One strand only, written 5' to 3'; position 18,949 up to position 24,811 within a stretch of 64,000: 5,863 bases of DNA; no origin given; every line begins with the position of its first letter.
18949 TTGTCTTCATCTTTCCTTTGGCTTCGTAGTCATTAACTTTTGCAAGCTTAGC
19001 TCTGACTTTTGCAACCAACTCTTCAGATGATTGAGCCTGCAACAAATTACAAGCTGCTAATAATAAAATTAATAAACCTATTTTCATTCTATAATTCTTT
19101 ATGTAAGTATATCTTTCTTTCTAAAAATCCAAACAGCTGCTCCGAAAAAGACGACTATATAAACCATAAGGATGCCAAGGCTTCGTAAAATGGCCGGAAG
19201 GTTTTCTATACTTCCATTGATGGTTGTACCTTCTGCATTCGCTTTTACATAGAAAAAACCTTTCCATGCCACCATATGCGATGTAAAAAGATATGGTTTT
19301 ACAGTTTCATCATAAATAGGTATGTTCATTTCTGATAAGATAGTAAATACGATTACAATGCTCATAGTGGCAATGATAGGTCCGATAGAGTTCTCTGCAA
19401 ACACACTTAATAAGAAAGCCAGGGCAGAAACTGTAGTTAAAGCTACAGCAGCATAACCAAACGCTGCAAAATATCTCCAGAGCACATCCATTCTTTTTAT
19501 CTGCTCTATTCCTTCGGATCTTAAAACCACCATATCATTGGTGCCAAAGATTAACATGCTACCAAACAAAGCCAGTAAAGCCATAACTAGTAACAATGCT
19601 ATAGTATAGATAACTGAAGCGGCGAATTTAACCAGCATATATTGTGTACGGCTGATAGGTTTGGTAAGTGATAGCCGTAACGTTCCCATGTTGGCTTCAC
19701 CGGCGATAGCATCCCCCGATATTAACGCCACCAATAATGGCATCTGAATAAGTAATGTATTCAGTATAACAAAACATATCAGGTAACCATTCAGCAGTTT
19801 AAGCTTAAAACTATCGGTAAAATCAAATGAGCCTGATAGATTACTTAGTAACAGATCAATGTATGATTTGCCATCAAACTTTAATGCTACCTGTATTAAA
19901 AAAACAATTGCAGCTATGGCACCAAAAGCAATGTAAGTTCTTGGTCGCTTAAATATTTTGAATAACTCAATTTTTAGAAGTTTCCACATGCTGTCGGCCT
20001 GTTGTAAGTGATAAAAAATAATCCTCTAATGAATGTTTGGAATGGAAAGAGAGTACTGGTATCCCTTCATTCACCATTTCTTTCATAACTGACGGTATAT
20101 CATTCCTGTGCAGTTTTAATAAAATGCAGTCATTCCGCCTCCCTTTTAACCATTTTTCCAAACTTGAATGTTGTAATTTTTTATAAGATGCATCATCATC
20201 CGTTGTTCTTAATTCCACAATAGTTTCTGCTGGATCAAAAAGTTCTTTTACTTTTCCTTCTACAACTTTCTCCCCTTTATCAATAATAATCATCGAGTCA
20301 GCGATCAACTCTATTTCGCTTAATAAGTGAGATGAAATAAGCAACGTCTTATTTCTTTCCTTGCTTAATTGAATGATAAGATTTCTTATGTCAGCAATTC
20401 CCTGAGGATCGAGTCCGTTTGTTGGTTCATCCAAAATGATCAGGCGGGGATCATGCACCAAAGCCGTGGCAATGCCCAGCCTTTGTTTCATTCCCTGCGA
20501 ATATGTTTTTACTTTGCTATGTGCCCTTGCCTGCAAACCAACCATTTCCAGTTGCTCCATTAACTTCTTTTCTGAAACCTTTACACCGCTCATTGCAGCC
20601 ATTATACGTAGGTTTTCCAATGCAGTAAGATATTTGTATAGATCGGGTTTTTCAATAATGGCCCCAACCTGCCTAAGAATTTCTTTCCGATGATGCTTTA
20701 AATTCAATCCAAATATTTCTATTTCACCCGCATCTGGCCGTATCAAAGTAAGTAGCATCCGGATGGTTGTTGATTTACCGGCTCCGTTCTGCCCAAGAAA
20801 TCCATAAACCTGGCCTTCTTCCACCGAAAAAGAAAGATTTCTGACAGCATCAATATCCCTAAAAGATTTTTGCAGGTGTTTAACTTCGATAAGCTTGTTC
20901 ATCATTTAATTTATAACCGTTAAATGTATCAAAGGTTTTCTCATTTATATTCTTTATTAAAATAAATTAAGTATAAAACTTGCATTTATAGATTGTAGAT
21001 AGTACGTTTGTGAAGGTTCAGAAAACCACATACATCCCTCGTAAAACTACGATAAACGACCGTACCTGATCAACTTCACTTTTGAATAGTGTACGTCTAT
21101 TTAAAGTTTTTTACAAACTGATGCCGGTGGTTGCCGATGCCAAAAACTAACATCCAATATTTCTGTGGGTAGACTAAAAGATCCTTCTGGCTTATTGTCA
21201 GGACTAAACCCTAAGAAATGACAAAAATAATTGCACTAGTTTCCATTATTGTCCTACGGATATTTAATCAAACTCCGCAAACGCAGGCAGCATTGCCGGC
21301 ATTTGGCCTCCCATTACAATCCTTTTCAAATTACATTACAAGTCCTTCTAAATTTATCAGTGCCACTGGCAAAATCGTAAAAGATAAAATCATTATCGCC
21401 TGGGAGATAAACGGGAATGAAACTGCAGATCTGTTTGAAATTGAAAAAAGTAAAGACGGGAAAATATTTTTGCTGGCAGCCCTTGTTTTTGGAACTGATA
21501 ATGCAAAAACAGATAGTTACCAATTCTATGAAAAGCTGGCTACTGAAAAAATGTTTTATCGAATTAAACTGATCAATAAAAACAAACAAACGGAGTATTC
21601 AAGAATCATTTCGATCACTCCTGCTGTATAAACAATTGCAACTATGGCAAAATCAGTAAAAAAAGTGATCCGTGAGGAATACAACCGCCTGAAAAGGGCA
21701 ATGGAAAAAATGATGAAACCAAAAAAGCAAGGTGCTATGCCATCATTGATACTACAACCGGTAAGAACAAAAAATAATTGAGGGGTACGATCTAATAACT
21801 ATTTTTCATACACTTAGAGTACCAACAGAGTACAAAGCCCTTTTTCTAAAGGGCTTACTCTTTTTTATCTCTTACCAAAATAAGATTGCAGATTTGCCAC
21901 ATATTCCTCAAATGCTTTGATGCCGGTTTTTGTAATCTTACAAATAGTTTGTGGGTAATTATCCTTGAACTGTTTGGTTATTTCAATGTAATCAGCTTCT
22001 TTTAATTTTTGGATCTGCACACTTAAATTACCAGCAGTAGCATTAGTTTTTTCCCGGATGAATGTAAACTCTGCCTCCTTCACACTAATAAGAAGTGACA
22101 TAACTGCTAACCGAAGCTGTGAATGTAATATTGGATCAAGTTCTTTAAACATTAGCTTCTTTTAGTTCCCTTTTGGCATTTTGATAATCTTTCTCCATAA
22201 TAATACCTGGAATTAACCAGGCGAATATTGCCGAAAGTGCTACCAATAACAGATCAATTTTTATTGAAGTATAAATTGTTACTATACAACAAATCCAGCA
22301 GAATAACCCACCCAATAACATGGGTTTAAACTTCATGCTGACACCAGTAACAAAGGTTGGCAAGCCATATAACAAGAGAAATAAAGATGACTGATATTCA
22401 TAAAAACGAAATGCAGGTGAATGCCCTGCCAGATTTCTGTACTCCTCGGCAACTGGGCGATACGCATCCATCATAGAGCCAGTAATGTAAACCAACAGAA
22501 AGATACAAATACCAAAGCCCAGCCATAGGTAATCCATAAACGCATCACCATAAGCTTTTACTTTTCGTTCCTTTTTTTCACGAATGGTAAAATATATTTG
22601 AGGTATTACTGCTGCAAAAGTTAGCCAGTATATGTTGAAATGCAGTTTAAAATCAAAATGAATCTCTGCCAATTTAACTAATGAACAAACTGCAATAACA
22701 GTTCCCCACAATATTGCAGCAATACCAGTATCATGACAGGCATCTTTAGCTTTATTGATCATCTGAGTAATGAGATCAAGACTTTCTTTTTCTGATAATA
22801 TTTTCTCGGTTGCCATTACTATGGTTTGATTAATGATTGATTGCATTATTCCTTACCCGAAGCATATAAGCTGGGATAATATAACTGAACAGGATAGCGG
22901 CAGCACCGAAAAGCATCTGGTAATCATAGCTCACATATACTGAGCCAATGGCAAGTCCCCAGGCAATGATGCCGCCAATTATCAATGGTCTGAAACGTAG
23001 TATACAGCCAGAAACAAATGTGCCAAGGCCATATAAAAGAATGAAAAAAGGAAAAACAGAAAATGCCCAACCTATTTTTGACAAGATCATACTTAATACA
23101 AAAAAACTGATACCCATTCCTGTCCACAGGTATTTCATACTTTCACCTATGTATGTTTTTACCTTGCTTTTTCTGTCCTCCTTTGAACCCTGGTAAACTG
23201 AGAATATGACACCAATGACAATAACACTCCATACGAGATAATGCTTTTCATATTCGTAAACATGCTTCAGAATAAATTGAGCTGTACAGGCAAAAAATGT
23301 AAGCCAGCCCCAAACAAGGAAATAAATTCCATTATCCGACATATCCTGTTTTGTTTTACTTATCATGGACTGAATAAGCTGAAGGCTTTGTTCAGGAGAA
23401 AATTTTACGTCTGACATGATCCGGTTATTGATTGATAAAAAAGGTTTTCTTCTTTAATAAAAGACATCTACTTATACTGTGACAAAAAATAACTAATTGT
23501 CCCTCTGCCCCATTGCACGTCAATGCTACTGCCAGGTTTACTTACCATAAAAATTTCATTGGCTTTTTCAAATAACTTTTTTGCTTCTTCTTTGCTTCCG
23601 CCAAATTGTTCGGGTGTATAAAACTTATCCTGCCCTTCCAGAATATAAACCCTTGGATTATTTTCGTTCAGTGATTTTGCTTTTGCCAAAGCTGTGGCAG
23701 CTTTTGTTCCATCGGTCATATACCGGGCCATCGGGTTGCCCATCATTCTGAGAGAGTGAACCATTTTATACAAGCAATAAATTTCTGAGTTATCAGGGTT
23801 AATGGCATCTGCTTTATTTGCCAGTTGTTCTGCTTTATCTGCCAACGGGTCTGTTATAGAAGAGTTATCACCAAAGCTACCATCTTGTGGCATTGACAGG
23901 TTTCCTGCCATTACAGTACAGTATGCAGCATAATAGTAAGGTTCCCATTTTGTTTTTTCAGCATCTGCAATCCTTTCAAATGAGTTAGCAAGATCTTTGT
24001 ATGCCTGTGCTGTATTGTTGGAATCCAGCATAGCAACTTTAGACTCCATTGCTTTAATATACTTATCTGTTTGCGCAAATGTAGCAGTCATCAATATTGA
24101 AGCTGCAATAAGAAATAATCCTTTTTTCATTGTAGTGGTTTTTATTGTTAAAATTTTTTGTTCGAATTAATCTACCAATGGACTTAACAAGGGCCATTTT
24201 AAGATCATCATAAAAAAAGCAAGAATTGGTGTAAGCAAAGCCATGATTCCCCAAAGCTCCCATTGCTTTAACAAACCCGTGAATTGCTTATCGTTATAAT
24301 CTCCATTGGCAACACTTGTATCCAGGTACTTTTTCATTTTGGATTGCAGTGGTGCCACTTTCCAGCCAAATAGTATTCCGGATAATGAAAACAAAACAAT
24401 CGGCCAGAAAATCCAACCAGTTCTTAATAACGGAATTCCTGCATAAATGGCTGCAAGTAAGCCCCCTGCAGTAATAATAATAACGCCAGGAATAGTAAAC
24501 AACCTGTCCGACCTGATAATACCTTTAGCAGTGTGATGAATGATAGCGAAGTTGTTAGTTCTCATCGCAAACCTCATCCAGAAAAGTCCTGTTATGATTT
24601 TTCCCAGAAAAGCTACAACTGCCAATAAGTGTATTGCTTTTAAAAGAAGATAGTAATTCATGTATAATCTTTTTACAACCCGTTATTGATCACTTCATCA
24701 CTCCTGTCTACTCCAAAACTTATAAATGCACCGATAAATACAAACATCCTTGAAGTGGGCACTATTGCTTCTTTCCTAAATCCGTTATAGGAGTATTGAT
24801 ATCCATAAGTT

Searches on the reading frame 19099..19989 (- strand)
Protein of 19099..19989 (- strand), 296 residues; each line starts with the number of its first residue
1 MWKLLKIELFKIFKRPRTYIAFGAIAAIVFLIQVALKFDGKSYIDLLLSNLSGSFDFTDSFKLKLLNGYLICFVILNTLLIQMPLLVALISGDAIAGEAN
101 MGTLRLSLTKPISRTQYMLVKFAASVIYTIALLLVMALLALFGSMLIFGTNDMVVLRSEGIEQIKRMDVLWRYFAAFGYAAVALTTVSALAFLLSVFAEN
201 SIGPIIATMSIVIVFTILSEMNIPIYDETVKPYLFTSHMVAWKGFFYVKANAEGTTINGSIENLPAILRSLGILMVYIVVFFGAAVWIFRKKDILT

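Call 80: search_protein_families(library=pfam, proteins=[window:19099-19989:-], max_evalue=0.001)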
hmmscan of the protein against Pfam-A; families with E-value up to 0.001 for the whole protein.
window:19099-19989:- (296 aa): 3 families
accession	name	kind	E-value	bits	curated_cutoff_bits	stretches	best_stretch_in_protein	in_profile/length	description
PF12679.13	ABC2_membrane_2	-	6.9e-14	52.2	27.2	1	10-294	8-283/283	ABC-2 family transporter protein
PF12730.13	ABC2_membrane_4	-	1.3e-07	32.2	27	1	4-214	1-178/179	ABC-2 family transporter protein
PF12698.13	ABC2_membrane_3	-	3.7e-05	23.4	31.6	1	76-287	169-347/347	ABC-2 family transporter protein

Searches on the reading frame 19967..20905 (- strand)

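Call 80: search_protein_families(library=pfam, proteins=[window:19967-20905:-], max_evalue=0.001)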
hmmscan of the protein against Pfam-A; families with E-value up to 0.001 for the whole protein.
window:19967-20905:- (312 aa): 3 families
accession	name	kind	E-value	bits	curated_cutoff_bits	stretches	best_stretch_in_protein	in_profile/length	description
PF00005.33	ABC_tran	-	2.3e-32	112.9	25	1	22-163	2-137/137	ABC transporter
PF13304.12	AAA_21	-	1.1e-13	52.4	27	1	135-195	238-300/304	AAA domain, putative AbiEii toxin, Type IV TA system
PF13401.12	AAA_22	-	0.00012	22.9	27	0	37-166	11-97/130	AAA domain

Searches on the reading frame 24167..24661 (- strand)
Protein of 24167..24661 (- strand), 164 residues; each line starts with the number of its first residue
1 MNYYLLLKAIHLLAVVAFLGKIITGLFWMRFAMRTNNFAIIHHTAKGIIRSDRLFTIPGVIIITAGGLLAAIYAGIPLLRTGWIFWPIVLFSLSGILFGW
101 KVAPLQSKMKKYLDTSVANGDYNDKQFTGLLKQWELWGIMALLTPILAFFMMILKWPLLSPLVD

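Call 80: search_protein_families(library=pfam, proteins=[window:24167-24661:-], max_evalue=0.001)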
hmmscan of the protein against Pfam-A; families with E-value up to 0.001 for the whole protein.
window:24167-24661:- (164 aa): 1 family
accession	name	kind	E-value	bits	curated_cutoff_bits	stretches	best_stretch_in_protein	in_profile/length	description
PF10027.14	DUF2269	-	2.9e-22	79.8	28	1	6-155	2-149/150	Predicted integral membrane protein (DUF2269)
